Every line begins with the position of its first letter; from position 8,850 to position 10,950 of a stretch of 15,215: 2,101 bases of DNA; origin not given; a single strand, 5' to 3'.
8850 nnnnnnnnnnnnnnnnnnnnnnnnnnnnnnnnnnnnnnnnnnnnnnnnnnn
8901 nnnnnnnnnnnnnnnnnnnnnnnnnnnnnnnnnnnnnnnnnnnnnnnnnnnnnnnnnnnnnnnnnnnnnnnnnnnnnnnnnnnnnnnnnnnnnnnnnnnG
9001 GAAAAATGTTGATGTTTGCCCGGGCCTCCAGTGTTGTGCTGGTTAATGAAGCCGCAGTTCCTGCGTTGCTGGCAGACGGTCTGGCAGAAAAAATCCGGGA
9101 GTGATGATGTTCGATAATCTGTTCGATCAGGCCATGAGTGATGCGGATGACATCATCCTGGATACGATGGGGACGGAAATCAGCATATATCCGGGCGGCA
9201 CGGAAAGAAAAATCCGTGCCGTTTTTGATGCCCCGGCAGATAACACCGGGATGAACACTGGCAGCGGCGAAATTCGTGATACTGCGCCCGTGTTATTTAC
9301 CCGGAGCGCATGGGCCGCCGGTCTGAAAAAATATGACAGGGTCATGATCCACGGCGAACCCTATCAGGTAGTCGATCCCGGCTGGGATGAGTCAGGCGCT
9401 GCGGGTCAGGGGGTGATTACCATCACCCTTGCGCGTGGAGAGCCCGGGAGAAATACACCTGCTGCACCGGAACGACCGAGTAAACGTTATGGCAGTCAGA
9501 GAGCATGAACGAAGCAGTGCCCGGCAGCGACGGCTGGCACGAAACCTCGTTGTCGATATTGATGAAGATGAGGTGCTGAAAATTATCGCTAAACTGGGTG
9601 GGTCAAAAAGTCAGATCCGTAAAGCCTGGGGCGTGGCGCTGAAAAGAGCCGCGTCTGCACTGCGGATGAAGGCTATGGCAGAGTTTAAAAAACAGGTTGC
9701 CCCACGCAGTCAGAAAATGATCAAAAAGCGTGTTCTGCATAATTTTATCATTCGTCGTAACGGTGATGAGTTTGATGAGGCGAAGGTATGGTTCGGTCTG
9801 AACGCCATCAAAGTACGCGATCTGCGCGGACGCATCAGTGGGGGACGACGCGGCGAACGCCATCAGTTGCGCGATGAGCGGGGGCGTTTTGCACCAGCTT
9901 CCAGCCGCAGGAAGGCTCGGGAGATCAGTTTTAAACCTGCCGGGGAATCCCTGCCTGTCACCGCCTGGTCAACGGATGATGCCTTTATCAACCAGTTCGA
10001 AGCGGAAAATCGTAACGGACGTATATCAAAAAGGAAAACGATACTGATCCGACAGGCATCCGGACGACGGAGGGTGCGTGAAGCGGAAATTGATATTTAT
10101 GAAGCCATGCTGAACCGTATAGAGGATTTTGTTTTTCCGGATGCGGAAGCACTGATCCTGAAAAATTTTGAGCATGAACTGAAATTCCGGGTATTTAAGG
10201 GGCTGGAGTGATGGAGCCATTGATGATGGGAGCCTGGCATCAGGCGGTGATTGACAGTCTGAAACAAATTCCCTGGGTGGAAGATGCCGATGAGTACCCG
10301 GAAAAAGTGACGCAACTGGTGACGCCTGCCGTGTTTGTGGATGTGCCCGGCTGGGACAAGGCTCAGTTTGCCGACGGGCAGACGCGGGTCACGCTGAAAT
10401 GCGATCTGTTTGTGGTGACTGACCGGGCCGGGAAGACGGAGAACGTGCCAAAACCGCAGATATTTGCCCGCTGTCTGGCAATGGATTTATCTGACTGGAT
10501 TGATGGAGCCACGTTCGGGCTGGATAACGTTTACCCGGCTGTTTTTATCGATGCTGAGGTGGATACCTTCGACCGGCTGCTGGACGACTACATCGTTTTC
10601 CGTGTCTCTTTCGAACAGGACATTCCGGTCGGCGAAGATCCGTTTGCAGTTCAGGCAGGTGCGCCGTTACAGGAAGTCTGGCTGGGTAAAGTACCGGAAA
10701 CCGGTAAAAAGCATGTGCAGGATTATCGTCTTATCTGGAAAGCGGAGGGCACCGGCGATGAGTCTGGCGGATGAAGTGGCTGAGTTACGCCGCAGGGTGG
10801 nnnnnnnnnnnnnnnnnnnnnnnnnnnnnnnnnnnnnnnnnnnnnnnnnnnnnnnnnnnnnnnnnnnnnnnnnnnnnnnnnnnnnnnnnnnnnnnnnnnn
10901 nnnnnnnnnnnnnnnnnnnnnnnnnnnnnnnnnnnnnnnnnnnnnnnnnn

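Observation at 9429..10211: Unusually basic 240-260 aa protein in the gpZ position with uncertain start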

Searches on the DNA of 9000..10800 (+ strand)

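Call 4: search_dna_similar(query=window:9000-10800:+, collection=phages, mode=near, max_rows=20)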
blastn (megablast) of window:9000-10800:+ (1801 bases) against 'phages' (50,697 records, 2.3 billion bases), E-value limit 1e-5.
No match.

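Call 11: search_dna_similar(query=window:9000-10800:+, collection=ecoli_genomes, mode=near, max_rows=10)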
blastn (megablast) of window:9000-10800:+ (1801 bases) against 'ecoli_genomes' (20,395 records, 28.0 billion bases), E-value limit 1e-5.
Records with a match: 78; places in all: 97; records where one place covers at least 80% of the query: 78.
Genomes with a match: 78 of 5426; with a place that covers at least 80% of the query: 78. Places per genome that has any: lowest 1, median 1, highest 3. On chromosomes: 97 places; on plasmids: 0.
Best place of each record, by identity: 95-99% 57; 90-95% 21.
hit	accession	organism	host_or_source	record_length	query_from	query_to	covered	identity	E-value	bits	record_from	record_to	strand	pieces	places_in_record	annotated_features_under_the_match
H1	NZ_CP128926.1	Escherichia coli strain TUM9812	missing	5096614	1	1801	100%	98.2%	0e+0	3149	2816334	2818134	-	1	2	hypothetical protein (x2) | head-tail joining protein | gpFI: DNA-packaging protein FI | phage baseplate assembly protein V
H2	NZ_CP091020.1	Escherichia coli strain STEC308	mutton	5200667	1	1801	100%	97.8%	0e+0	3110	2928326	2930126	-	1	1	hypothetical protein (x2) | head-tail joining protein | gpFI: DNA-packaging protein FI | phage baseplate assembly protein V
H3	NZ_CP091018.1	Escherichia coli strain STEC307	mutton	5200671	1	1801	100%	97.8%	0e+0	3110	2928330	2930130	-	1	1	hypothetical protein (x2) | head-tail joining protein | gpFI: DNA-packaging protein FI | phage baseplate assembly protein V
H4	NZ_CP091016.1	Escherichia coli strain STEC306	mutton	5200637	1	1801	100%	97.8%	0e+0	3110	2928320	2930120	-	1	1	hypothetical protein (x2) | head-tail joining protein | gpFI: DNA-packaging protein FI | phage baseplate assembly protein V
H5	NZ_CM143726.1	Escherichia coli strain CFIAFB20190172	food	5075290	1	1801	100%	97.8%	0e+0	3110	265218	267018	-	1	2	hypothetical protein (x2) | head-tail joining protein | gpFI: DNA-packaging protein FI | phage baseplate assembly protein V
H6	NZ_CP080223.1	Escherichia coli O141:H4 strain P13-6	Sus scrofa domesticus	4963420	1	1801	100%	97.8%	0e+0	3105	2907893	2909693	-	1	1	hypothetical protein (x2) | head-tail joining protein | gpFI: DNA-packaging protein FI | phage baseplate assembly protein V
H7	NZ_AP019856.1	Escherichia coli O8:H8 strain 16F5M1D1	Homo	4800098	1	1801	100%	97.7%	0e+0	3099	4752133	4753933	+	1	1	hypothetical protein (x2) | head-tail joining protein | gpFI: DNA-packaging protein FI | phage baseplate assembly protein V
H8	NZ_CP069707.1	Escherichia coli strain E41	pig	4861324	1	1801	100%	97.7%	0e+0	3099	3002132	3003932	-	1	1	hypothetical protein (x2) | head-tail joining protein | gpFI: DNA-packaging protein FI | phage baseplate assembly protein V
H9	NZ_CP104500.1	Escherichia coli strain E9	Poultry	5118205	1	1801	100%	97.7%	0e+0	3099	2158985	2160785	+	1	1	hypothetical protein (x2) | head-tail joining protein | gpFI: DNA-packaging protein FI | phage baseplate assembly protein V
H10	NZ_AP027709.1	Escherichia coli strain PSS-15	Homo sapiens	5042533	1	1801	100%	97.7%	0e+0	3099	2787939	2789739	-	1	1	hypothetical protein (x2) | head-tail joining protein | gpFI: DNA-packaging protein FI | phage baseplate assembly protein V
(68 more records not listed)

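Call 13: get_annotated_region(hit=H1, flank=20000)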
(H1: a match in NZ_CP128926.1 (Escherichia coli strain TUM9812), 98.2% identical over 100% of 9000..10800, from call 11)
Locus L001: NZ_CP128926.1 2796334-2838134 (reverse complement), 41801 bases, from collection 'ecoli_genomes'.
description: Escherichia coli strain TUM9812 chromosome, complete genome
organism: Escherichia coli strain TUM9812 (NCBI taxid 562)
replicon: chromosome; assembly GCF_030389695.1
host: missing; source: missing; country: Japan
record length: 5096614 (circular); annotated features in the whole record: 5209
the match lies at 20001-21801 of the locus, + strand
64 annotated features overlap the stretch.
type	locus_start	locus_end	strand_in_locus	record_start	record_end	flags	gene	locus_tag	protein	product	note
CDS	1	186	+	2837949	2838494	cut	-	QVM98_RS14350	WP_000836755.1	glycoside hydrolase family 108 protein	-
CDS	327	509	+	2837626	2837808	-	-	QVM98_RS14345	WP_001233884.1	hypothetical protein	-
CDS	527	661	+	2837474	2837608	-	-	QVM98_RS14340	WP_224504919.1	hypothetical protein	-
CDS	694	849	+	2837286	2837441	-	-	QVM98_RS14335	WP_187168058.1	hypothetical protein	-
CDS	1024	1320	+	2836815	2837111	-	-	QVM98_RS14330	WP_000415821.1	hypothetical protein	-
CDS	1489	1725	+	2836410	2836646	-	-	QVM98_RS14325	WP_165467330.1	hypothetical protein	-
CDS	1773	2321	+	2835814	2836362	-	-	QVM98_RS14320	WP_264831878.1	terminase small subunit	-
CDS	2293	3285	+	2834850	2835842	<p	-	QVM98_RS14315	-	phage terminase large subunit family protein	incomplete; partial in the middle of a contig; missing C-terminus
CDS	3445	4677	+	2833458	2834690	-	-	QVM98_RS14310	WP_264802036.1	tyrosine-type recombinase/integrase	-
CDS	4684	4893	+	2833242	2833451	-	-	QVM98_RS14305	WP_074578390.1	helix-turn-helix transcriptional regulator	-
CDS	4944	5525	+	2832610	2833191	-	-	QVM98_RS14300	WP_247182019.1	BRO-N domain-containing protein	-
CDS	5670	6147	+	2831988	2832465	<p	-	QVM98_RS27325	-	hypothetical protein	incomplete; partial in the middle of a contig; missing C-terminus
CDS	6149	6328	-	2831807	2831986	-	-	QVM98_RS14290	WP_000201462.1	YlcI/YnfO family protein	-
CDS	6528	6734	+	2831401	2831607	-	-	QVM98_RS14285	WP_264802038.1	host cell division inhibitor Icd-like protein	-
CDS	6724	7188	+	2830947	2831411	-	-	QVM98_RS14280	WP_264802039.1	hypothetical protein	-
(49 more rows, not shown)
